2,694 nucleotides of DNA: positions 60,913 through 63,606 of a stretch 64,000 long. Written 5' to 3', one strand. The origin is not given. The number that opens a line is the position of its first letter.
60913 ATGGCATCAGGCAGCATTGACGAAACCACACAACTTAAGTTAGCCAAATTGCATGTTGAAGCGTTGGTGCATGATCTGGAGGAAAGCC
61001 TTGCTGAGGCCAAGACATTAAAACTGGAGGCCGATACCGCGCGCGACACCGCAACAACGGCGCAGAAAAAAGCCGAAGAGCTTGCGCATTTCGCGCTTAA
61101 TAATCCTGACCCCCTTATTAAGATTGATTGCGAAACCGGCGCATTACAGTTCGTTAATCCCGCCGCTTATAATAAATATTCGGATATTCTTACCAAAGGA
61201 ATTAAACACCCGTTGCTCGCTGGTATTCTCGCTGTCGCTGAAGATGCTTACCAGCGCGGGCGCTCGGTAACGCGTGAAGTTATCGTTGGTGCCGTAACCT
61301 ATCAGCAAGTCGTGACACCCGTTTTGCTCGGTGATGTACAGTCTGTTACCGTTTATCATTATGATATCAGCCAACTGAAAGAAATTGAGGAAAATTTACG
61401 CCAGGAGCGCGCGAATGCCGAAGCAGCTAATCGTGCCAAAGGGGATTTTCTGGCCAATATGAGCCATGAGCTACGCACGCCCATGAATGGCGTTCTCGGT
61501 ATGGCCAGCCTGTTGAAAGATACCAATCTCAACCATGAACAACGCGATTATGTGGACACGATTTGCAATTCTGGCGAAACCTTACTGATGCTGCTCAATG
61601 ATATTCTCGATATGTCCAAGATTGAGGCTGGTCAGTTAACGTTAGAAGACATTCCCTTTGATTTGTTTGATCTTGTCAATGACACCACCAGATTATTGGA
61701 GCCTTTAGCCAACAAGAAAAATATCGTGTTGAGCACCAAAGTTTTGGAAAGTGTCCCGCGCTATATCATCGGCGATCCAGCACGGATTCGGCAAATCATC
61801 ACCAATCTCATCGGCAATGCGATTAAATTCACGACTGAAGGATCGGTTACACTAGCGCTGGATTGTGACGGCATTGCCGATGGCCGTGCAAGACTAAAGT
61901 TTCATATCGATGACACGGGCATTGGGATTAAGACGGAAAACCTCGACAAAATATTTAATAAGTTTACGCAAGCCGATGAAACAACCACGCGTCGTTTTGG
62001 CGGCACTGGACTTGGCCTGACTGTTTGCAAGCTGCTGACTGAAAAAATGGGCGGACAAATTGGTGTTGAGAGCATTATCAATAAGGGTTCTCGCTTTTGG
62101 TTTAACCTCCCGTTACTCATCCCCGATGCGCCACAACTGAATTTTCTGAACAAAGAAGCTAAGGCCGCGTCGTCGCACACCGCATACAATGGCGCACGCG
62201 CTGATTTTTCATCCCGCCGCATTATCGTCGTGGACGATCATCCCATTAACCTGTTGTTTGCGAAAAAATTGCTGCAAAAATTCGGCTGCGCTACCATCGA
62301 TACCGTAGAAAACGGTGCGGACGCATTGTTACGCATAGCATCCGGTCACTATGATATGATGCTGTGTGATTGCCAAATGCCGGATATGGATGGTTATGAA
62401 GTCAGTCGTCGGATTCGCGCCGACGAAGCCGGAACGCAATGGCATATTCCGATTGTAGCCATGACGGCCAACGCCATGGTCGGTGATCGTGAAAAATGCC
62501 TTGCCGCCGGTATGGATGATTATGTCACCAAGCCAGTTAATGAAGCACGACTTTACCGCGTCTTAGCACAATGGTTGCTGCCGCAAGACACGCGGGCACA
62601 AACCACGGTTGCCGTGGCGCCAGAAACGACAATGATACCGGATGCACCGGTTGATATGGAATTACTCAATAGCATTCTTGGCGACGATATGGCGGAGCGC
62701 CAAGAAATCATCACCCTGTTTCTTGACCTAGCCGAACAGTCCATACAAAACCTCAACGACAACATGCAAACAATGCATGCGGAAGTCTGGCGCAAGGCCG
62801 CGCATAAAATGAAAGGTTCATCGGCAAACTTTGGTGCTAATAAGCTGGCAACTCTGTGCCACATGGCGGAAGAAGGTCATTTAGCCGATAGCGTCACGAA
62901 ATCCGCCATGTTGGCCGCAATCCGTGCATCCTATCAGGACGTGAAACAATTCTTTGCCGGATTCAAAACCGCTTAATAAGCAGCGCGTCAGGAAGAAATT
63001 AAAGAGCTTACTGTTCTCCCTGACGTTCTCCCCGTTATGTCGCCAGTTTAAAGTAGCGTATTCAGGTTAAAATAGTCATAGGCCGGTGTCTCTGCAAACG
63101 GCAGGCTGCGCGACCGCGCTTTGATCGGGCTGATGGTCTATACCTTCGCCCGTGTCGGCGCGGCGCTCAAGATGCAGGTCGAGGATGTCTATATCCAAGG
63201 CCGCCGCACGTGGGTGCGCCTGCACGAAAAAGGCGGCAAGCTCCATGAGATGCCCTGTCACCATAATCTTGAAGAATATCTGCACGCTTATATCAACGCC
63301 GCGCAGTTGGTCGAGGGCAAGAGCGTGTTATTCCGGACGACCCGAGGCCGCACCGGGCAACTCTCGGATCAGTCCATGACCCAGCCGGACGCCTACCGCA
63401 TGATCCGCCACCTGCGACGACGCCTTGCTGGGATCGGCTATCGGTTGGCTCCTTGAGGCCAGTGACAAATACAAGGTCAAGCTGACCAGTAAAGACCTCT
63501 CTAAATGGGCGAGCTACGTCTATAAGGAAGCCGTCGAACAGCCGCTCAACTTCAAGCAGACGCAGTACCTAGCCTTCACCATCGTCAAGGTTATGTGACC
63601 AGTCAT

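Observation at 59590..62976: Response regulator - truncated hemoglobin - soluble hybrid kinase operon: candidate split globin gas sensor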

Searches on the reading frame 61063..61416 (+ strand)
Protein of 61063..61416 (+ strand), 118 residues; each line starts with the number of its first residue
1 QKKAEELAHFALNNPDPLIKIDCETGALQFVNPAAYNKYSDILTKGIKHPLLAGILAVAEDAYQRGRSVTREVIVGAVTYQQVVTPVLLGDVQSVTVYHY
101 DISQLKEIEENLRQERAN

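Call 73: search_solved_structures(query=A5, max_evalue=10, show_alignments=1)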
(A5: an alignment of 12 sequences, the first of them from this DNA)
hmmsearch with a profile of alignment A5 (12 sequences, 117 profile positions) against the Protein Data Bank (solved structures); distinct sequences matched with E-value up to 10: 2.
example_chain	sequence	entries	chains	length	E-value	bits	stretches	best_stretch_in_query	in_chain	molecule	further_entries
2jhe_A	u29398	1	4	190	0.13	15.6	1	12-91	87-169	TRANSCRIPTION REGULATOR TYRR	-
8glv_Mm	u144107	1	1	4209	0.89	12.9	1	36-87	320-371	AAA+ ATPase domain-containing protein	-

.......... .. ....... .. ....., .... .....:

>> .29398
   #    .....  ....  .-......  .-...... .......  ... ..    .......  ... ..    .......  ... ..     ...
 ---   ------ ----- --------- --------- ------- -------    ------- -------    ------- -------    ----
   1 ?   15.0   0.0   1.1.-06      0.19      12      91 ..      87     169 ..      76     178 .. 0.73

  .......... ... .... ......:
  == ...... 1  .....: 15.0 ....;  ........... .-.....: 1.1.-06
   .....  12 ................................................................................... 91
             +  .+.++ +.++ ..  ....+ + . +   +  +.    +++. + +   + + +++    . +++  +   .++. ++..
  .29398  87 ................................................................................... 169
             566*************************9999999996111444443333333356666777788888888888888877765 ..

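Call 74: search_protein_families(library=pfam, alignment_id=A5, max_evalue=1)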
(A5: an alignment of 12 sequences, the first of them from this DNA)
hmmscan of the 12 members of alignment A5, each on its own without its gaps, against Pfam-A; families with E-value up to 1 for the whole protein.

A. member 1, seq(118 aa): 2 families
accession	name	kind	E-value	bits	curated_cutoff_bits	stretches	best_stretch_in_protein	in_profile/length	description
PF17203.10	sCache_3_2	-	0.0097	16.4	28.4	1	60-95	84-119/140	Single cache domain 3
PF08887.16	GAD-like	-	0.037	14.4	25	1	25-63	49-87/107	GAD-like domain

B. families by the number of members that match (of 12 scanned): 9 families
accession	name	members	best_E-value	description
PF00989.32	PAS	2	4.2e-05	PAS fold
PF08448.16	PAS_4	2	0.0038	PAS fold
PF13188.13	PAS_8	2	0.0097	PAS domain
PF17765.7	MLTR_LBD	2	0.03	MmyB-like transcription regulator ligand binding domain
PF18780.6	HNH_repeat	1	0.0025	Homing endonuclease associated repeat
PF17203.10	sCache_3_2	1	0.0097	Single cache domain 3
PF08887.16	GAD-like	1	0.037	GAD-like domain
PF12860.13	PAS_7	1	0.066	PAS fold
PF15980.10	ComGF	1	0.073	Putative Competence protein ComGF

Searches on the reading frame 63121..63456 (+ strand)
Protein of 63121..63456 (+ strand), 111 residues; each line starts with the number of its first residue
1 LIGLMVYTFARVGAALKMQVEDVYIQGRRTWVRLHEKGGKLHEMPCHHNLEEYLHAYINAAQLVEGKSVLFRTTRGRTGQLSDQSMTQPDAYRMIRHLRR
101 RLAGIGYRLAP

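Call 3: search_protein_families(library=pfam, proteins=[window:63121-63456:+], max_evalue=0.01)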
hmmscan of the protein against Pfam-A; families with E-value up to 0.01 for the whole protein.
window:63121-63456:+ (111 aa): 1 family
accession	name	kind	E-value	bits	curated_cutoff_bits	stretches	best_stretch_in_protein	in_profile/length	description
PF00589.27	Phage_integrase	-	2.3e-07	31.2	27.1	1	1-105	27-123/172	Phage integrase family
